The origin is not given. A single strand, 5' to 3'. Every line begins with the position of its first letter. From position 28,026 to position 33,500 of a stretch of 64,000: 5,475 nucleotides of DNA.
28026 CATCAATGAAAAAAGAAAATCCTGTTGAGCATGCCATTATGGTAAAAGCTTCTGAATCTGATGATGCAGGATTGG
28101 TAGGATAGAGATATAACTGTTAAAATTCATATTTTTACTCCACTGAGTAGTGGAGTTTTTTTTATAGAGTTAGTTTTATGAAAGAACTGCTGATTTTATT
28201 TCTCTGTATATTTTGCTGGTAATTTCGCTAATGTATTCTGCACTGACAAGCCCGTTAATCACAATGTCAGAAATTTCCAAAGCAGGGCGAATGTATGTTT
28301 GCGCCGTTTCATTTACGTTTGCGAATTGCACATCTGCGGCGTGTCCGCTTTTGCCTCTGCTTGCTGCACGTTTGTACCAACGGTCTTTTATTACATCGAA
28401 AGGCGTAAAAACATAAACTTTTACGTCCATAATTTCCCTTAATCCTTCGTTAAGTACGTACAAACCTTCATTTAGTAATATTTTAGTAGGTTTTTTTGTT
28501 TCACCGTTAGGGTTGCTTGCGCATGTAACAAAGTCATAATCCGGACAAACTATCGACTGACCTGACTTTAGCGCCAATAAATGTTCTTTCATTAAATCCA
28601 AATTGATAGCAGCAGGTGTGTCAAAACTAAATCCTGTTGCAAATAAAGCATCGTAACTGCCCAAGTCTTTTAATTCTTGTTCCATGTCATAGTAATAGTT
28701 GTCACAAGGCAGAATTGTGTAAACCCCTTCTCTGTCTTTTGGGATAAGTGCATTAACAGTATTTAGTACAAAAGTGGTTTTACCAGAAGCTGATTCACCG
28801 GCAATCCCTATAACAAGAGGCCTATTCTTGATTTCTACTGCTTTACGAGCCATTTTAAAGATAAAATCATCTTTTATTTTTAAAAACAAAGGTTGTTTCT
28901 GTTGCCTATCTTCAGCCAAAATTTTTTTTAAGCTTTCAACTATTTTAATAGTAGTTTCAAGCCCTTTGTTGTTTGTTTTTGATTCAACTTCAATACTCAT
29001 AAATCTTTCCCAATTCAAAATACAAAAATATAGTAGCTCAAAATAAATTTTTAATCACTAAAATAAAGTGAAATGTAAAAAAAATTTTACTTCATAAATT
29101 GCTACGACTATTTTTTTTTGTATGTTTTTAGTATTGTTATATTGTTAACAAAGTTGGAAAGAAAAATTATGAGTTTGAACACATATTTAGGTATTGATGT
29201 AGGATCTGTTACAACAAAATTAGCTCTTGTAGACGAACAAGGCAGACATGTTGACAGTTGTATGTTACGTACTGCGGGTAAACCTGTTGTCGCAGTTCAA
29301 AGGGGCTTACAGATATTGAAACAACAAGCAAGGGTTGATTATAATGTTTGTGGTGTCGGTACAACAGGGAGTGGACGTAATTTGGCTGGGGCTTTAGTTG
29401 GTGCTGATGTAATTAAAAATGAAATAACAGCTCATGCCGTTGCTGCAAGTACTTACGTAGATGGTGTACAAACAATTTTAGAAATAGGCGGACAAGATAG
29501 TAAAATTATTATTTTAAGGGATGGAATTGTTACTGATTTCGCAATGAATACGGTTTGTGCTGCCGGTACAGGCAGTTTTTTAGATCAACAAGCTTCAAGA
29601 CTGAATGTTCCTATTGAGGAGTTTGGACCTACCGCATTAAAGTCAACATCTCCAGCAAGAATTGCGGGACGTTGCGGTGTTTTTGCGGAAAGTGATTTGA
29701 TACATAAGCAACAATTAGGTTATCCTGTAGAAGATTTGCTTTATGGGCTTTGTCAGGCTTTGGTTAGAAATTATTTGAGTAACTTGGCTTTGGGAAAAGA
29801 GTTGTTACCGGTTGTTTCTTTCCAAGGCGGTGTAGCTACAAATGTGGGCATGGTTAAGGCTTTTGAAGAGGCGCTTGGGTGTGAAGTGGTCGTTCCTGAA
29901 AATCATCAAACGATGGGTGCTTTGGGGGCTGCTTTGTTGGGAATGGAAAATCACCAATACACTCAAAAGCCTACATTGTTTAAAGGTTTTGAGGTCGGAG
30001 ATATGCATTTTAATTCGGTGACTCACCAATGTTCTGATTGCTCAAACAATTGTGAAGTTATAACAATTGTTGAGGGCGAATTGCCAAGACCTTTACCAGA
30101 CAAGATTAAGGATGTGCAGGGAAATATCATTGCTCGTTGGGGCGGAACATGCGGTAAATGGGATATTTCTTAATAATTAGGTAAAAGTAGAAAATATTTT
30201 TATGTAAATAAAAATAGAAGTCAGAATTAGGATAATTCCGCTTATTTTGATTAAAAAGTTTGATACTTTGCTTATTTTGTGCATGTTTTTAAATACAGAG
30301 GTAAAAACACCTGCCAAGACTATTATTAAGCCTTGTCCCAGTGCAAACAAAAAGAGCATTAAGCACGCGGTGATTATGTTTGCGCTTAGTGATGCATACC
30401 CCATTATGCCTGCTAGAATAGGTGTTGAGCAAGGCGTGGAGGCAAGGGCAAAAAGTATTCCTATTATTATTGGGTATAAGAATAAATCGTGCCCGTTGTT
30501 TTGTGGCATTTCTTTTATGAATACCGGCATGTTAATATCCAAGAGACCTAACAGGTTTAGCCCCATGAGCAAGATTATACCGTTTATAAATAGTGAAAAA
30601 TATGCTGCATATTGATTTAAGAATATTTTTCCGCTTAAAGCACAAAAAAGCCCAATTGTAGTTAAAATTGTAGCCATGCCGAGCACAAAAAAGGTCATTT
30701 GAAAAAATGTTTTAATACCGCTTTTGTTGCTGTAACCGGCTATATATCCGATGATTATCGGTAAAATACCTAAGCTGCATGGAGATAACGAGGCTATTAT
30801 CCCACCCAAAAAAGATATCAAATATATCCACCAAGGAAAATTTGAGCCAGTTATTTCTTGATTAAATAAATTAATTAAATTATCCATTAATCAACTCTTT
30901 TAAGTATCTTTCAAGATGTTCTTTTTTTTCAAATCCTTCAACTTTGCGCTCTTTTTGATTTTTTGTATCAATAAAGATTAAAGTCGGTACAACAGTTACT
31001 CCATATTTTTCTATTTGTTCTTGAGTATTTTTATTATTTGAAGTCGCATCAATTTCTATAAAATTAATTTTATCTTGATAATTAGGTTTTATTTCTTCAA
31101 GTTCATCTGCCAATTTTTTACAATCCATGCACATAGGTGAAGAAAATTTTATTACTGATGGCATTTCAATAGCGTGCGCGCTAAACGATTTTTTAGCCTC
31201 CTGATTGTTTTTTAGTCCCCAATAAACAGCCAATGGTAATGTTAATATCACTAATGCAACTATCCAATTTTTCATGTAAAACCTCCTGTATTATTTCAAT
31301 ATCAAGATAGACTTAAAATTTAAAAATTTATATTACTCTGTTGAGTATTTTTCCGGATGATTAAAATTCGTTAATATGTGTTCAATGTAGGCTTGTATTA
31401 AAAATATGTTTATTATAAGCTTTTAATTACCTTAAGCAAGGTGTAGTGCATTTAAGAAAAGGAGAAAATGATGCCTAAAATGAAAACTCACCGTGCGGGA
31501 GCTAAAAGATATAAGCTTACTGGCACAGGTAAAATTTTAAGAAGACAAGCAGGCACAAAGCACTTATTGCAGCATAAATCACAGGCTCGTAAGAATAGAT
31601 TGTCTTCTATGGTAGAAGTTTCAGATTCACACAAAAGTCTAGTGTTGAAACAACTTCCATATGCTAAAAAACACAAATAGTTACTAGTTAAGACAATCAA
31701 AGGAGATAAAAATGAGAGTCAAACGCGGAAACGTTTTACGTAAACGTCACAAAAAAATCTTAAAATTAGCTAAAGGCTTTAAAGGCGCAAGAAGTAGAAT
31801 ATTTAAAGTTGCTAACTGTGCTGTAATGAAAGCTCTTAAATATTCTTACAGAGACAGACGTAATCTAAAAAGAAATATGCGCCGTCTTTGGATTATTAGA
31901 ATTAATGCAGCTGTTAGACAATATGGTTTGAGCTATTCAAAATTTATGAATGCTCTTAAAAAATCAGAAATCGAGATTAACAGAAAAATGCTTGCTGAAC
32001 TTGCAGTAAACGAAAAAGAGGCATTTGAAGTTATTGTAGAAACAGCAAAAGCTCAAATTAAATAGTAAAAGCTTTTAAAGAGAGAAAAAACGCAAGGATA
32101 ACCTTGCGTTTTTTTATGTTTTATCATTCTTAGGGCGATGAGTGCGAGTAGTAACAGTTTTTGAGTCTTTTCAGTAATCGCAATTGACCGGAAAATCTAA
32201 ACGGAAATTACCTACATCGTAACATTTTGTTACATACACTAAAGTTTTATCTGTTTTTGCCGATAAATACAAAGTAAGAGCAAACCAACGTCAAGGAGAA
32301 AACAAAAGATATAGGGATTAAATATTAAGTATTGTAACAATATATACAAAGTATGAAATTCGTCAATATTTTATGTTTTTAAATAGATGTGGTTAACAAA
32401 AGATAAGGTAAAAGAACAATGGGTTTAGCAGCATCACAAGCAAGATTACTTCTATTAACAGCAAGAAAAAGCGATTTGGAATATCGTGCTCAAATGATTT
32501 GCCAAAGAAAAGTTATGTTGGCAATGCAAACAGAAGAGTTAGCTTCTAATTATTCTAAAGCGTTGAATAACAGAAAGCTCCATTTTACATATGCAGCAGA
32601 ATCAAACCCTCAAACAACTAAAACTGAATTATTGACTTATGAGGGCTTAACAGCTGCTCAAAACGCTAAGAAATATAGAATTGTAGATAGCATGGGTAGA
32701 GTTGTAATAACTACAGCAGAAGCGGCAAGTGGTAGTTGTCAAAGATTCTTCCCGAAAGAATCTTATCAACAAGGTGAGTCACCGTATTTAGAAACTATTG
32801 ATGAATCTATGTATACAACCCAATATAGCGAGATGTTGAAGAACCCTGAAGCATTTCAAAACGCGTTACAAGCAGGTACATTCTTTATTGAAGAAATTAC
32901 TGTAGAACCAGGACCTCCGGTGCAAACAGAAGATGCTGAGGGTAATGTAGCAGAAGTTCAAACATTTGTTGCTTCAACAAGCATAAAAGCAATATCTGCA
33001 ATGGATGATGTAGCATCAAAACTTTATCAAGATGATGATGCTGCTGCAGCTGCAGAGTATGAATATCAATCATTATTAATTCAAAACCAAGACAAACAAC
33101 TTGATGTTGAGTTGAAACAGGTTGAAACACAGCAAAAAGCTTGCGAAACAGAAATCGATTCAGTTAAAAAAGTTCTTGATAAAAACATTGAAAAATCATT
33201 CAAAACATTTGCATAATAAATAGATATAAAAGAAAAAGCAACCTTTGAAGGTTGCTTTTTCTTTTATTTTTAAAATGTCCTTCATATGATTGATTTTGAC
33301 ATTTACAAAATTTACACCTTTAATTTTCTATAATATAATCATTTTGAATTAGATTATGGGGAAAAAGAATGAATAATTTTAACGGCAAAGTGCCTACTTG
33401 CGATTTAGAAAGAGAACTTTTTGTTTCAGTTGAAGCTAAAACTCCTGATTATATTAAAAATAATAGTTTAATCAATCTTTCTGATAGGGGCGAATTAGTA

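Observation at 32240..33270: Exact-consensus sigma-28 promoter drives a monocistronic 265-aa orphan protein with flagellin-like layout but no flagellin signature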

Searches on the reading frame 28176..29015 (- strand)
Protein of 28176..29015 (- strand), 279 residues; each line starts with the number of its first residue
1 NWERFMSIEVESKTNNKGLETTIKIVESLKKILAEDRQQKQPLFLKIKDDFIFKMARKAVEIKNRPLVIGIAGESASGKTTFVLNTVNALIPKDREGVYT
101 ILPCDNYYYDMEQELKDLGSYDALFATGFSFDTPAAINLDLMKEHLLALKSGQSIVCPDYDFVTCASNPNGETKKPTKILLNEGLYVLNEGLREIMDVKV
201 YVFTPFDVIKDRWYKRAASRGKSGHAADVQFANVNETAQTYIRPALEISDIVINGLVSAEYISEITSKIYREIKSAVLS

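Call 18: search_protein_families(library=pfam, proteins=[window:28176-29015:-], max_evalue=0.01)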
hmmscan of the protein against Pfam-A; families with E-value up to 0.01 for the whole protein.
window:28176-29015:- (279 aa): 2 families
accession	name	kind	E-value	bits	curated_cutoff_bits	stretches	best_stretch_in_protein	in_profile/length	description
PF00485.24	PRK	-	1.4e-27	97.3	22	1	68-255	1-189/196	Phosphoribulokinase / Uridine kinase family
PF04665.18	Pox_A32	-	0.0025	17.8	22.8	1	62-110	9-56/242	Poxvirus A32 protein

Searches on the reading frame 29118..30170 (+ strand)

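Call 18: search_protein_families(library=pfam, proteins=[window:29118-30170:+], max_evalue=0.01)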
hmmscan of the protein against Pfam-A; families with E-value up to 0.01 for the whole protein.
window:29118-30170:+ (351 aa): 2 families
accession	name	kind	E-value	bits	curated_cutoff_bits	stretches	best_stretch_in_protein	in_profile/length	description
PF01869.26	BcrAD_BadFG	-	1.3e-46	159.7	31.5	1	24-275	1-271/271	BadF/BadG/BcrA/BcrD ATPase family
PF02782.22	FGGY_C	-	3.9e-05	23.9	27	1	208-276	128-195/198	FGGY family of carbohydrate kinases, C-terminal domain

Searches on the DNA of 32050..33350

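Call 49: search_rna_families(source=window, start=32050, end=33350, threshold=evalue, max_evalue=1)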
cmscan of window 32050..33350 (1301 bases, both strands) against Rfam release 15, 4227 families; matches with E-value up to 1: 22.
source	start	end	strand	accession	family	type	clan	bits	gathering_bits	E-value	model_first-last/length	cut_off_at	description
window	33228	33310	-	RF02618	SSRC34_2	Gene; sRNA;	-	32.1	48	0.005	1-125/125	no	Streptococcus sRNA 34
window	33235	33285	-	RF02844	RefA9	Gene; antisense;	-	31.3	49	0.016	1-64/64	no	Enterococcus sRNA A9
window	33226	33299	-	RF02074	STnc240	Gene; sRNA;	-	30.7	55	0.029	1-77/77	no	Enterobacterial sRNA STnc240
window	33228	33278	-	RF02432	SpF25_sRNA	Gene; sRNA;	-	30.1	48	0.015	1-102/102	no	Streptococcus sRNA SpF25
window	33202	33258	+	RF02844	RefA9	Gene; antisense;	-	29.9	49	0.031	1-64/64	no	Enterococcus sRNA A9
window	33211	33265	+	RF02432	SpF25_sRNA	Gene; sRNA;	-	26.7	48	0.08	1-102/102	no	Streptococcus sRNA SpF25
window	33201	33276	-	RF02434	SpF39_sRNA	Gene; sRNA;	-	26.2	60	0.99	1-109/109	no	Streptococcus sRNA SpF39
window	32063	32114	+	RF02427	SpF10_sRNA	Gene; sRNA;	-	25.1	60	0.038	1-57/57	no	Streptococcus sRNA SpF10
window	33229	33306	-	RF02495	ohsC_RNA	Gene; antitoxin;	-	25.1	50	0.35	1-77/77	no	Oppression of Hydrophobic ORF by sRNA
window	33229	33291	-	RF01859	Phe_leader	Cis-reg; leader;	-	25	55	0.15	1-125/125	no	Phenylalanine leader peptide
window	33214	33266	+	RF01606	plasmodium_snoR31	Gene; snRNA; snoRNA; HACA-box;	-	25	60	0.97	78-140/145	no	small nucleolar RNA snoR31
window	32085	32147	-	RF02057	STnc40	Gene; sRNA;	-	24.3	45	0.15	1-70/70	no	Salmonella enterica sRNA STnc40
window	32692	32757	+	RF03171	mir-1012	Gene; miRNA;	-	23.9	70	0.087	1-59/59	no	mir-1012 microRNA precursor family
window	33235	33291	-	RF04339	Plastid-psbJ-3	Cis-reg;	CL00152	22.1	61.7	0.63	22-125/125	no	Plastid-psbJ-3 3UTR RNA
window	33225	33268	+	RF03201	mir-617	Gene; miRNA;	-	21.8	80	0.17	1-82/82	no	mir-617 microRNA precursor family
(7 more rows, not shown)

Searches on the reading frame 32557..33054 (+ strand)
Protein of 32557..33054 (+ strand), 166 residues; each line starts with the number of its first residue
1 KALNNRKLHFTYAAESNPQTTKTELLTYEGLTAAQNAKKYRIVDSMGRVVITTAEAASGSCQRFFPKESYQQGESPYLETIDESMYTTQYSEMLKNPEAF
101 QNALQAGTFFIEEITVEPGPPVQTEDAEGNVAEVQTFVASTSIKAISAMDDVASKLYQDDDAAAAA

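Call 87: predict_structure(alignment_id=A5)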
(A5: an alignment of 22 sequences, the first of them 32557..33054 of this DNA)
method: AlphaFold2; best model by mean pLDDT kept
length: 166 residues; sequences in the alignment: 22
mean_pLDDT: 81.5   pTM: 0.73
mean pLDDT of the five models: 81.5, 80.5, 78.6, 77.2, 75.2
residues with pLDDT >= 90: 67; 70-90: 63; 50-70: 29; < 50: 7
segments of 3 or more residues with pLDDT < 50: 74-79
pLDDT, mean of each block of 10 residues (from residue 1): 78 82 92 81 93 74 60 49 68 93 95 89 89 85 92 87 78
secondary structure, 60 per line:
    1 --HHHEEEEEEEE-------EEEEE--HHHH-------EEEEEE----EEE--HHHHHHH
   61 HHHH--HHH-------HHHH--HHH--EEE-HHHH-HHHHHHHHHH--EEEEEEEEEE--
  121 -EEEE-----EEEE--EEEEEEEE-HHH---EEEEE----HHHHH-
elements in order: E6-13 E21-25 H28-31 E39-44 E49-51 H54-64 H77-80 E88-90 H92-95 H97-106 E109-118 E122-125 E131-134 E137-144 E152-156 H161-165

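Call 90: fold_search(model_id=the predicted structure, library=pdb)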
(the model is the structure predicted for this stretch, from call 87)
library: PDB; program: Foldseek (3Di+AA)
matches with E <= 10: 516; with E <= 0.001: 0
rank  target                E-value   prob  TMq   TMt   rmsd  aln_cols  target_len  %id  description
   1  1lwt_A                3.6e-01  0.14  0.13  0.06   4.3        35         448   26  Crystal structure of the intein homing endonuclease PI-SceI bound to its substrate DNA (Ca2+ free) (released 2002-09-27)
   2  1um2_A                5.2e-01  0.10  0.12  0.06   5.5        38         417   26  Crystal Structure of the Vma1-Derived Endonuclease with the Ligated Extein Segment (released 2004-09-22)
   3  1ouz_B                5.9e-01  0.09  0.15  0.23  18.3        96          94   14  Crystal structure of a mutant IHF (BetaE44A) complexed with a variant H' Site (T44A) (released 2003-07-15)
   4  5vku_j                6.2e-01  0.03  0.11  0.08  16.3       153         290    8  An atomic structure of the human cytomegalovirus (HCMV) capsid with its securing layer of pp150 tegument protein (released 2017-06-28)
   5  1jva_B                6.6e-01  0.10  0.12  0.06   5.0        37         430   27  CRYSTAL STRUCTURE OF THE VMA1-DERIVED ENDONUCLEASE BEARING THE N AND C EXTEIN PROPEPTIDES (released 2002-08-29)
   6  1gpp                  7.9e-01  0.12  0.13  0.11   4.5        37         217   27  Crystal structure of the S.cerevisiae Homing Endonuclease PI-SceI Domain I (released 2002-09-19)
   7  4v6x_CP               8.4e-01  0.10  0.15  0.16   6.8        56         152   25  Structure of the human 80S ribosome (released 2014-07-09)
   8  6hix_AW               8.4e-01  0.03  0.16  0.12  17.1       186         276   13  Cryo-EM structure of the Trypanosoma brucei mitochondrial ribosome - This entry contains the large mitoribosomal subu (released 2018-09-26)
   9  1ef0_B                9.0e-01  0.11  0.11  0.06   4.6        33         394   27  CRYSTAL STRUCTURE OF PI-SCEI MINIPRECURSOR (released 2000-06-07)
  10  7old_LP               9.0e-01  0.08  0.15  0.14   7.2        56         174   27  Thermophilic eukaryotic 80S ribosome at pe/E (TI)-POST state (released 2022-01-26)
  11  8ove_BR               9.0e-01  0.08  0.15  0.16   7.3        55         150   24  CRYO-EM STRUCTURE OF TRYPANOSOMA BRUCEI PROCYCLIC FORM 80S RIBOSOME : TB11CS6H1 snoRNA mutant (released 2023-11-29)
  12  3rhi_C                9.5e-01  0.14  0.15  0.23   9.6        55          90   14  DNA-binding protein HU from Bacillus anthracis (released 2011-04-20)
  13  1jva_A                9.5e-01  0.08  0.13  0.06   4.9        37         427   27  CRYSTAL STRUCTURE OF THE VMA1-DERIVED ENDONUCLEASE BEARING THE N AND C EXTEIN PROPEPTIDES (released 2002-08-29)
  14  3jcs_T                9.5e-01  0.05  0.10  0.11   9.8        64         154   26  2.8 Angstrom cryo-EM structure of the large ribosomal subunit from the eukaryotic parasite Leishmania (released 2016-07-20)
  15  5xxb_O                9.5e-01  0.04  0.16  0.17  15.6       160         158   11  Large subunit of Toxoplasma gondii ribosome (released 2017-08-30)
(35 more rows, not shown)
